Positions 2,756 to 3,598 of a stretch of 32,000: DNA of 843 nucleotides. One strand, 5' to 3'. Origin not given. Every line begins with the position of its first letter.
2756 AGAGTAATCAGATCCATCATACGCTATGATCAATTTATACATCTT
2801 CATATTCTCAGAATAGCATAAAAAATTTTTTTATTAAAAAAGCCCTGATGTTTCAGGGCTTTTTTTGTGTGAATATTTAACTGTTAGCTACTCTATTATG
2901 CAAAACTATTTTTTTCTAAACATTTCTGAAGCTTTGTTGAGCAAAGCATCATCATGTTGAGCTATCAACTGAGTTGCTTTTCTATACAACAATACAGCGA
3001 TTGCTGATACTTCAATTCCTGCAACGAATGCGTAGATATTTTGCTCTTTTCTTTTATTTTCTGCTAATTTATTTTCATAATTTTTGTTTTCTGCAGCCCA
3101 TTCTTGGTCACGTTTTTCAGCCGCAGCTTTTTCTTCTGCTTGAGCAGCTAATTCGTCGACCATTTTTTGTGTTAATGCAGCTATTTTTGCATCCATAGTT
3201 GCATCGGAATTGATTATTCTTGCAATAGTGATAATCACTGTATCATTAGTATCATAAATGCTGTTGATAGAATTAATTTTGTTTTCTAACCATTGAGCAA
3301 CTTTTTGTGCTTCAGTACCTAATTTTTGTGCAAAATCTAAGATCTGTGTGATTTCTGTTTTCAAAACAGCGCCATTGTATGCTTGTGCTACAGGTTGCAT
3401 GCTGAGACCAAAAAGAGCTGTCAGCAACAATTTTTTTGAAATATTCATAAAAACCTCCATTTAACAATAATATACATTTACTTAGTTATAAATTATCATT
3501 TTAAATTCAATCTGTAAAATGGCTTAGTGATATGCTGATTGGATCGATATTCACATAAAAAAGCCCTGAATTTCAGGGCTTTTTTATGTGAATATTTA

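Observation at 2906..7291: Eight-gene tandem array of diversified small secreted proteins, most with a C-terminal membrane anchor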

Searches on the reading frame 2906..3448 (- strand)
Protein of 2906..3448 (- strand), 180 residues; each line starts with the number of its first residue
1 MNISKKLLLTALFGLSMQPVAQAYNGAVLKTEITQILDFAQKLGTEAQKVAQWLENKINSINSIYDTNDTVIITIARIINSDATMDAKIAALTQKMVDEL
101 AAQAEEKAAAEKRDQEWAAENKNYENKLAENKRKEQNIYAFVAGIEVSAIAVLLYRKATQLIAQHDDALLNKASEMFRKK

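Call 6: search_protein_families(library=pfam, proteins=[window:2906-3448:-], max_evalue=1)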
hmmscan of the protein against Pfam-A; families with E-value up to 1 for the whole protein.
window:2906-3448:- (180 aa): 2 families
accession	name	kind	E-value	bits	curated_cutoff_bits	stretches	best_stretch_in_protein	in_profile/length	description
PF04343.18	DUF488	-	0.076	14.1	22.2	1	95-157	48-107/121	Domain of unknown function DUF488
PF06255.18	MafB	-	0.14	12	25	1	23-142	160-278/312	Neisseria toxin MafB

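Call 7: find_homologous_proteins(query=A1, max_evalue=0.01)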
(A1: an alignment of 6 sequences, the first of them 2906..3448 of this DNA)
Query A1 (6 sequences) (180 aa, profile of the alignment): 20 proteins with E <= 0.01 among 3284 candidates.
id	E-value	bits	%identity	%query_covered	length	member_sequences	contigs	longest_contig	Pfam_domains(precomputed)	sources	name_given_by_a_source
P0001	5.4e-69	250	43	100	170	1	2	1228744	-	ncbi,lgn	-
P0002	1.2e-62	229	57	60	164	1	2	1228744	-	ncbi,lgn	-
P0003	5.2e-62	227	59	68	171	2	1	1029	-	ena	-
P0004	2.0e-56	209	35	37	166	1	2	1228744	-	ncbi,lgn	-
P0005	2.1e-55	206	100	100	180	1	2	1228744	-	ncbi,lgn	-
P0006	2.2e-51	192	60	62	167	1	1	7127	-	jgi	-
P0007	2.0e-45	173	39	66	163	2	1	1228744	-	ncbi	-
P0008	2.4e-39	153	31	74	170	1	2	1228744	-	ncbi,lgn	-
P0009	1.3e-30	125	28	77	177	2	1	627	-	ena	-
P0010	3.9e-28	117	52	100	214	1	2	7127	-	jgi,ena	-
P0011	1.1e-22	99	37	64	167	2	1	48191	-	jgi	-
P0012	1.5e-19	89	40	59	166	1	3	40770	-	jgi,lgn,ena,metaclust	metaclust:\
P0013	6.6e-19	87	41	59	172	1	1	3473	-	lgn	-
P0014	3.2e-16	78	35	62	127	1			-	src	-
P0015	1.8e-14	72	45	32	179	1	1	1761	-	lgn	-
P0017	4.5e-10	58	30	52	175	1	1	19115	-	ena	-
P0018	5.4e-10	58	32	52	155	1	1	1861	-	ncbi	-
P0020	1.6e-7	50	40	44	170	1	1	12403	-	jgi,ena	jgi:hypothetical protein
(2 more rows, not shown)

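Call 9: find_encoding_contigs(protein=P0005, flank=10000, max_places=3)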
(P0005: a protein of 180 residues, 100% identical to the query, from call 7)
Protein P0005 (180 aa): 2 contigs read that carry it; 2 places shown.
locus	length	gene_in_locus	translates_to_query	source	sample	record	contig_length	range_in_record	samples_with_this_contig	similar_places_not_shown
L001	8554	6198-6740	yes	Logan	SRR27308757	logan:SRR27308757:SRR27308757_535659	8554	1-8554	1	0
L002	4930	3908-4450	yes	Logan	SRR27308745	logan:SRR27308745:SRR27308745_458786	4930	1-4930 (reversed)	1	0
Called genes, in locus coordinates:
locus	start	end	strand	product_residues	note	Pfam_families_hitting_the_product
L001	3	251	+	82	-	?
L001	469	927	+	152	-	-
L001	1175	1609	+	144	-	PF01250:Ribosomal_S6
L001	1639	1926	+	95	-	PF01084:Ribosomal_S18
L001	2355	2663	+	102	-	-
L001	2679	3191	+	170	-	-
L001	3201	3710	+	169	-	-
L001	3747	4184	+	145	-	-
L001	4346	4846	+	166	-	-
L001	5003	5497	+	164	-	-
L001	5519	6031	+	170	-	-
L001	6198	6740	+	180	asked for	-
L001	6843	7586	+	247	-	PF01416:PseudoU_synth_1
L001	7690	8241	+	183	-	PF00583:Acetyltransf_1, PF13673:Acetyltransf_10 (weak), PF13508:Acetyltransf_7, PF08445:FR47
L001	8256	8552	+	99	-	?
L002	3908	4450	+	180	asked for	-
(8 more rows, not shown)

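Call 15: find_related_loci(query=A3, collection=genome_contigs, flank=10000)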
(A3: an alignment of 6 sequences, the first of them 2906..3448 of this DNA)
Query A3 (180 aa) in genome_contigs; peptide patterns used: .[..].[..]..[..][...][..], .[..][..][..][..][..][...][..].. (x = any residue, [..] = any of these).
266 stretches matched a pattern, but none encodes a relative of the query by tblastn (E <= 1e-3).

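Call 17: predict_structure(alignment_id=A2)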
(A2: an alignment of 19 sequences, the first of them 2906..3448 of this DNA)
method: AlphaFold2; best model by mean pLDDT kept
length: 180 residues; sequences in the alignment: 19
mean_pLDDT: 80.6   pTM: 0.53
mean pLDDT of the five models: 80.6, 80.2, 75.9, 74.7, 72.2
residues with pLDDT >= 90: 80; 70-90: 66; 50-70: 21; < 50: 13
segments of 3 or more residues with pLDDT < 50: 1-3, 14-23
pLDDT, mean of each block of 10 residues (from residue 1): 51 46 64 91 89 88 64 92 96 94 94 97 95 88 77 79 74 72
secondary structure, 60 per line:
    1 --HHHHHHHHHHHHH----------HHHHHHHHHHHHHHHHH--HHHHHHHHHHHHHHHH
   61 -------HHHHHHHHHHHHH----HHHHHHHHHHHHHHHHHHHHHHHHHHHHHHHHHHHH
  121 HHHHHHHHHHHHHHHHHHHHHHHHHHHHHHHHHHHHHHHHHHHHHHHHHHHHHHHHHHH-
elements in order: H3-15 H26-42 H45-60 H68-80 H85-179

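Call 18: find_encoding_contigs(protein=P0011, flank=10000, max_places=3)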
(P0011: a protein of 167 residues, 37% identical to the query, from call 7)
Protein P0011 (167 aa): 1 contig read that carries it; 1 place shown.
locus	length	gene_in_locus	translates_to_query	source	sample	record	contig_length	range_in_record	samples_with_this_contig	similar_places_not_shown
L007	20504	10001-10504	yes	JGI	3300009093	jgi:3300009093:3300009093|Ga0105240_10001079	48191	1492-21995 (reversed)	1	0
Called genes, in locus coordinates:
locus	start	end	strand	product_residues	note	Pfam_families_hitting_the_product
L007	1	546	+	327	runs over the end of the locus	PF12796:Ank_2 (faint), PF00023:Ank (faint)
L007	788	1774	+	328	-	PF12796:Ank_2 (faint)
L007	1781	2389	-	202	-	-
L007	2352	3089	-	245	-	PF01351:RNase_HII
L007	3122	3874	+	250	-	PF01381:HTH_3, PF12844:HTH_19, PF13443:HTH_26, PF00717:Peptidase_S24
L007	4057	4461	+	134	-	-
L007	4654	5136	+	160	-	PF01250:Ribosomal_S6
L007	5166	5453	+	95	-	PF01084:Ribosomal_S18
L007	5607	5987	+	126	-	-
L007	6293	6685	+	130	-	-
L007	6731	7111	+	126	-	-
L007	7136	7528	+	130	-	-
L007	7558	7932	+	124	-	-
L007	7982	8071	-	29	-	-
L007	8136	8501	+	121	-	-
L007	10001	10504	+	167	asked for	-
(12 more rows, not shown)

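Call 19: find_encoding_contigs(protein=P0012, flank=10000, max_places=3)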
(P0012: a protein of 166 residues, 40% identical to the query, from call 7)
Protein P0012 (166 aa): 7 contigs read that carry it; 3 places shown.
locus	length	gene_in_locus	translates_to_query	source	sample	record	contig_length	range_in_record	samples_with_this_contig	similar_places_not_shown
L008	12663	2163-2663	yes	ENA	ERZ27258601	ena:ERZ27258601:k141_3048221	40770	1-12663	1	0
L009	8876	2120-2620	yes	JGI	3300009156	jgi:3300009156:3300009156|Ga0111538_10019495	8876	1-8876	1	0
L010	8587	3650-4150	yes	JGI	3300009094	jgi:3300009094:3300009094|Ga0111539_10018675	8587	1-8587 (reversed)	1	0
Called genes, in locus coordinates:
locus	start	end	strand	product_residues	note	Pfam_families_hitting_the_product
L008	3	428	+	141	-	?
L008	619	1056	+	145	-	PF01250:Ribosomal_S6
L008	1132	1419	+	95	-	PF01084:Ribosomal_S18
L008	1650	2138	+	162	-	-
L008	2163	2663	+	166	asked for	-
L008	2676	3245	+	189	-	-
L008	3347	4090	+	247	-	PF01416:PseudoU_synth_1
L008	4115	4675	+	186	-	PF00583:Acetyltransf_1, PF13673:Acetyltransf_10, PF13508:Acetyltransf_7, PF14542:Acetyltransf_CG (weak), PF08445:FR47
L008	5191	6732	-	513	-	PF01676:Metalloenzyme, PF06415:iPGM_N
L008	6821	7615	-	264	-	-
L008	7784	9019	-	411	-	-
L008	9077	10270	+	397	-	PF25174:Beta-prop_THOC3 (faint)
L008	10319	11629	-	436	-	PF00091:Tubulin, PF12327:FtsZ_C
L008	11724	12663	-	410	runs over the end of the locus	PF14450:FtsA, PF02491:SHS2_FTSA, PF06723:MreB_Mbl, PF06277:EutA (weak), PF14450:FtsA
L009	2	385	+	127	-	?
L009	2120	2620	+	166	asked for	-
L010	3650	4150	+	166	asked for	-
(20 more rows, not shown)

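Call 22: search_protein_representatives(alignment_id=A2)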
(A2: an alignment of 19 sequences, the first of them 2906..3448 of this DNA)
Query: 19 sequences, 163 profile positions. Proteins with E-value up to 0.001 (for the whole library): 177; up to 1e-10: 128; up to 1e-30: 14. The best 150 are listed.
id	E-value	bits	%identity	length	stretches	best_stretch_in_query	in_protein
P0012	2.7e-44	167.4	-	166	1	1-160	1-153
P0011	3.1e-43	164.0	-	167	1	1-161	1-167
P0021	8.0e-42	159.4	-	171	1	1-162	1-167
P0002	2.4e-41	157.9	-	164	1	1-162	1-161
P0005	7.9e-41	156.2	-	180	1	1-162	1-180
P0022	3.9e-40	153.9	-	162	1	1-160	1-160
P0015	1.8e-39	151.8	-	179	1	1-154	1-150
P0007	2.2e-38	148.2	-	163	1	1-160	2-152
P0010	8.0e-37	143.1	-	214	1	1-163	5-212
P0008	8.5e-36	139.8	-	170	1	1-141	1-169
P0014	1.9e-32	129.0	-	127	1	1-118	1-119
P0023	1.9e-32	128.9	-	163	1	1-147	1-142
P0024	4.1e-32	127.8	-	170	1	1-159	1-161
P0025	8.8e-31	123.5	-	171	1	1-150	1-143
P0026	1.2e-30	123.1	-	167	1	1-150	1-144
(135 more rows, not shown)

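Call 24: fold_search(model_id=the predicted structure, library=pdb)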
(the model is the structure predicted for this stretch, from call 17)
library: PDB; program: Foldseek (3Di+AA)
matches with E <= 10: 59; with E <= 0.001: 0
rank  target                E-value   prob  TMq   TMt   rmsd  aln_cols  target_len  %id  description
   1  3v7o_A                1.7e+00  0.08  0.17  0.23  13.6        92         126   15  Crystal structure of the C-terminal domain of Ebola virus VP30 (strain Reston-89) (released 2012-02-08)
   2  3g6i                  2.1e+00  0.08  0.17  0.16  14.4        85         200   24  Crystal structure of an outer membrane protein, part of a putative carbohydrate binding complex (bt_1022) from bacteroid (released 2009-02-17)
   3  7unh_B                2.2e+00  0.15  0.24  0.18   3.9        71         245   17  De novo designed chlorophyll dimer protein in apo state, SP2 (released 2023-04-19)
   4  6m5i_A                2.8e+00  0.15  0.26  0.49  10.8        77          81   19  Crystal structure of 2019-nCoV nsp7-nsp8c complex (released 2020-06-17)
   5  7mkk_A                3.2e+00  0.08  0.19  0.37   8.4        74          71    9  Crystal structure of Drosophila Panoramix in complex with Sov NTD (released 2022-02-02)
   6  5t3t_G                3.2e+00  0.06  0.18  0.22  13.4        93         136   16  Ebola virus VP30 CTD bound to nucleoprotein (released 2016-09-28)
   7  9rgv_A                3.2e+00  0.06  0.17  0.26  12.7        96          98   17  X-ray crystal structure of a de novo designed single-chain antiparallel 3-helix coiled-coil bundle, sc-apCC3-CW1 (released 2025-09-03)
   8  6gdj_B                3.4e+00  0.12  0.22  0.47   6.8        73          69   14  Crystal structure of Mto2 twin-cysteine dimerisation domain (released 2019-05-01)
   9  9rgz_A                3.6e+00  0.03  0.15  0.24   9.7        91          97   14  X-ray crystal structure of a de novo designed single-chain antiparallel 3-helix coiled-coil bundle, sc-apCC3-CW-2NTT (released 2025-09-03)
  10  8iwh_Q                3.9e+00  0.02  0.14  0.15  11.6       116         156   17  Structure and characteristics of a photosystem II supercomplex containing monomeric LHCX and dimeric FCPII antennae fr (released 2023-10-25)
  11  7dgq_N                4.1e+00  0.07  0.23  0.34   9.7        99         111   19  Activity optimized supercomplex state1 (released 2022-05-18)
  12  1pqv_S                4.1e+00  0.05  0.21  0.22  12.1       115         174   12  RNA polymerase II-TFIIS complex (released 2003-08-19)
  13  8iue_4                4.1e+00  0.05  0.18  0.10  20.3        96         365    9  RNA polymerase III pre-initiation complex melting complex 1 (released 2023-05-24)
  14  9s98_C                4.1e+00  0.02  0.12  0.11  19.8        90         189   18  CdvB2 filament - high twist, class A (released 2026-01-28)
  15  2pen_F                4.4e+00  0.05  0.18  0.25  13.4       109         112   11  Crystal structure of RbcX, crystal form I (released 2007-07-10)
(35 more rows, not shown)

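Call 29: search_protein_families(library=ncbifam, proteins=[window:2906-3448:-], max_evalue=0.1)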
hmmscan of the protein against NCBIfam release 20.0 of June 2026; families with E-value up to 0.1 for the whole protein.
window:2906-3448:- (180 aa): 1 family
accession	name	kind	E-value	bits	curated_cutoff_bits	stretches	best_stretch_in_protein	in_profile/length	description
TIGR04092.1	LTA_DltD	equivalog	0.079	12.3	150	1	39-137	180-278/383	D-alanyl-lipoteichoic acid biosynthesis protein DltD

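Call 32: find_encoding_contigs(protein=P0010, flank=10000, max_places=3)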
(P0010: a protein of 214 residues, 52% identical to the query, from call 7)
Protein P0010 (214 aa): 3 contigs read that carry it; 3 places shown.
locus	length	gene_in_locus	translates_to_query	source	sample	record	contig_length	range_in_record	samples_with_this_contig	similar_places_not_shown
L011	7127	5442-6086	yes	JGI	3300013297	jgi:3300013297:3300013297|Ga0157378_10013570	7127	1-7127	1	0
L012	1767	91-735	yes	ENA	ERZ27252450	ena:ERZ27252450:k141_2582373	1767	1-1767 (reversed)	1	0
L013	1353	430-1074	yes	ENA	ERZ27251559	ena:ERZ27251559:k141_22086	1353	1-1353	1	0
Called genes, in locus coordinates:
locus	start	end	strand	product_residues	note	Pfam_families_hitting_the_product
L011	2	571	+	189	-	PF07516:SecA_SW, PF02810:SEC-C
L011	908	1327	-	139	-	-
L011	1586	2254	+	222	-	-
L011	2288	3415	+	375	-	-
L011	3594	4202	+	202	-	-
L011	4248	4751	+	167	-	-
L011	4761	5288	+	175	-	-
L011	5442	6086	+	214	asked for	-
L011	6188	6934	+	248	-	PF01416:PseudoU_synth_1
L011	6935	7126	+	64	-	?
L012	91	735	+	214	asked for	-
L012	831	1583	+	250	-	PF01416:PseudoU_synth_1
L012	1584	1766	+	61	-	?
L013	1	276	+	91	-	?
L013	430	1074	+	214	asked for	-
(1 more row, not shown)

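Call 33: find_encoding_contigs(protein=P0017, flank=10000, max_places=2)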
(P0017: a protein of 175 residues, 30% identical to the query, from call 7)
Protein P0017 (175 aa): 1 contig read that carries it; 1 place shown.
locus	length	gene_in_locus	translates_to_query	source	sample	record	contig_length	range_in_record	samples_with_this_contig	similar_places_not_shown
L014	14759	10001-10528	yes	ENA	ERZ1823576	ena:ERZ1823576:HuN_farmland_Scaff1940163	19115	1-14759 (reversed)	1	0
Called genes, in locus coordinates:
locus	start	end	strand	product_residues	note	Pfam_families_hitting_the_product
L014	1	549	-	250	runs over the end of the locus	-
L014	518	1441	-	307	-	PF17827:PrmC_N, PF05958:tRNA_U5-meth_tr (weak), PF05971:Methyltransf_10 (weak), PF06325:PrmA, PF10294:Methyltransf_16 (weak), PF05175:MTS, PF13649:Methyltransf_25, PF13847:Methyltransf_31, +4 more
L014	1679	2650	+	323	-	PF04392:ABC_sub_bind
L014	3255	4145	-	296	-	PF02881:SRP54_N, PF13401:AAA_22 (weak), PF13604:AAA_30 (weak), PF00448:SRP54, PF01656:CbiA (weak)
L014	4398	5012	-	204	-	PF09378:HAS-barrel (faint)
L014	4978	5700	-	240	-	PF01351:RNase_HII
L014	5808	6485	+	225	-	PF12844:HTH_19, PF01381:HTH_3, PF13443:HTH_26, PF00717:Peptidase_S24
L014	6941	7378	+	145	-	PF01250:Ribosomal_S6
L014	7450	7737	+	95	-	PF01084:Ribosomal_S18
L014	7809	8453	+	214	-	-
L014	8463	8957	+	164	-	PF13420:Acetyltransf_4 (weak), PF00583:Acetyltransf_1, PF13673:Acetyltransf_10, PF13508:Acetyltransf_7, PF08445:FR47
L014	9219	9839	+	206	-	PF13420:Acetyltransf_4, PF00583:Acetyltransf_1, PF13673:Acetyltransf_10, PF13508:Acetyltransf_7, PF08445:FR47 (weak)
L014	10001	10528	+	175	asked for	-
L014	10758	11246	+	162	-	-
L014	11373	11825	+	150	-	-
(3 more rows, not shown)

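Call 34: find_encoding_contigs(protein=P0020, flank=10000, max_places=2)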
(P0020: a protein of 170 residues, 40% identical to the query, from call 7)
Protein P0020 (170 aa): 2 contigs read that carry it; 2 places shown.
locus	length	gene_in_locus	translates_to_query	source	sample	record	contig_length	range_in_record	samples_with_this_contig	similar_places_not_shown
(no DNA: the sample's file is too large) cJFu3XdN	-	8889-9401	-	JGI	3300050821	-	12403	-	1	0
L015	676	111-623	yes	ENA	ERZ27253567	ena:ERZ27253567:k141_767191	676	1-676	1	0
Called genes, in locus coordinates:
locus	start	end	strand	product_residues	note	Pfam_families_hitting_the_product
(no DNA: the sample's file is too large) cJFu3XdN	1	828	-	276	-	?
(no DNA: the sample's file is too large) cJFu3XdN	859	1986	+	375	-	PF04392:ABC_sub_bind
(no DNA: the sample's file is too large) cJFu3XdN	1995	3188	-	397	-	PF13173:AAA_14, PF13635:DUF4143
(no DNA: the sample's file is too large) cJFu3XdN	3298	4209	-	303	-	PF02881:SRP54_N, PF13401:AAA_22 (faint), PF06745:ATPase (faint), PF00448:SRP54, PF13604:AAA_30 (faint), PF01656:CbiA (faint)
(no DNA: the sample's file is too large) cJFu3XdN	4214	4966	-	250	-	-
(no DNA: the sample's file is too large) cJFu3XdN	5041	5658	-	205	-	PF09378:HAS-barrel (faint)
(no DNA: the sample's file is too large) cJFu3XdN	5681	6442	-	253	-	PF01351:RNase_HII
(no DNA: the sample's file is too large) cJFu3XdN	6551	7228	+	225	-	PF12844:HTH_19, PF01381:HTH_3, PF13443:HTH_26, PF00717:Peptidase_S24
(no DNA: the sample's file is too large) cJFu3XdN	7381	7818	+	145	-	PF01250:Ribosomal_S6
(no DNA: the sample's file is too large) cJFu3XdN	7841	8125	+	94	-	PF01084:Ribosomal_S18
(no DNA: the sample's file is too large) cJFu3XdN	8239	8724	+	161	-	-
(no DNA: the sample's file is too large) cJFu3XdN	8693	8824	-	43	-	-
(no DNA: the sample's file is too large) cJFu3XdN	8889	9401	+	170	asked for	-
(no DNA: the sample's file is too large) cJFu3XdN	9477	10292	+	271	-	PF01416:PseudoU_synth_1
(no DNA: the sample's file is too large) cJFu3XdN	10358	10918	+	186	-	PF00583:Acetyltransf_1, PF13673:Acetyltransf_10, PF13508:Acetyltransf_7, PF08445:FR47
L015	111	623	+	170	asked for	-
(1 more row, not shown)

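Call 53: search_solved_structures(query=A2, max_evalue=1)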
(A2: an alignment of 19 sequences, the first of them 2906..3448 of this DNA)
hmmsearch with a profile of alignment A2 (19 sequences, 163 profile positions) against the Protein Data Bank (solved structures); distinct sequences matched with E-value up to 1: 5.
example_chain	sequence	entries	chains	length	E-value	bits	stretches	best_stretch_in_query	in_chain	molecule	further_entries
5opw_A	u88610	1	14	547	0.14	15.5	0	69-142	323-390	60 kDa chaperonin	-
5opx_A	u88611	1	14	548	0.14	15.5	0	69-142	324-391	60 kDa chaperonin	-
9n9p_E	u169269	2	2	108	0.15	15.4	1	30-67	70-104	RNA polymerase Rpb6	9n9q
3wvl_A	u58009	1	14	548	0.16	15.4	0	69-143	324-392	60 kDa chaperonin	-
6qvp_A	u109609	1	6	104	0.5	13.7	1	30-66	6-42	Inner membrane protein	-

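Call 68: search_protein_families(library=padloc, proteins=[window:2906-3448:-], max_evalue=0.01)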
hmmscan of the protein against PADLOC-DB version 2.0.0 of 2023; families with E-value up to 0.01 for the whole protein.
window:2906-3448:- (180 aa): 1 family
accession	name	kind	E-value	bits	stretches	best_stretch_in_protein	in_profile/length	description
PDLC03756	RT_UG19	-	0.0053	13.9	1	30-137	348-442/562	DRT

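Call 69: search_protein_families(library=phrogs, proteins=[window:2906-3448:-], max_evalue=0.01)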
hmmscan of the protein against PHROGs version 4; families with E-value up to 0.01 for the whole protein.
window:2906-3448:- (180 aa): 0 families

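Call 83: list_cluster_members(proteins=[P0005, P0018, P0012, P0008, P0162, P0169])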
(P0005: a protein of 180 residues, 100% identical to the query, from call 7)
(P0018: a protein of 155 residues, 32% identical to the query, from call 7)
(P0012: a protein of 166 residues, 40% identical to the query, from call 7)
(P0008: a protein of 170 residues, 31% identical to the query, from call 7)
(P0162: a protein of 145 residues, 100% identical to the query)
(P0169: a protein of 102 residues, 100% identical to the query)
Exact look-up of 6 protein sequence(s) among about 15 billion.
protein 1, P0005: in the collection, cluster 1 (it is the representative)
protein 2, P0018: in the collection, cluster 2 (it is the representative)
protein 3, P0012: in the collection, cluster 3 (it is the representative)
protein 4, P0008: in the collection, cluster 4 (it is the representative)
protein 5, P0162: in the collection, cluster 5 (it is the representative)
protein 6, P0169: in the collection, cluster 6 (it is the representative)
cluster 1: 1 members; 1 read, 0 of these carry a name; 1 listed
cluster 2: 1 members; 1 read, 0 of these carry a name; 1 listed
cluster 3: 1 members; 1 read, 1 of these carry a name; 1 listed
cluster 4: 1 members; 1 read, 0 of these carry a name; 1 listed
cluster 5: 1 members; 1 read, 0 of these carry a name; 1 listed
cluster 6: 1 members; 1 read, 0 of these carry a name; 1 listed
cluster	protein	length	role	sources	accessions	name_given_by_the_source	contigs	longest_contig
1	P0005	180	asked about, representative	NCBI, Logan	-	-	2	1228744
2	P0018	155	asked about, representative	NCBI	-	-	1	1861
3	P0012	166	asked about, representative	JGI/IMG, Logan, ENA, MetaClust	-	\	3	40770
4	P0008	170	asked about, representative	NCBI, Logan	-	-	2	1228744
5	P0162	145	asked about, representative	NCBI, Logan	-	-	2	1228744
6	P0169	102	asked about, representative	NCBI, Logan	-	-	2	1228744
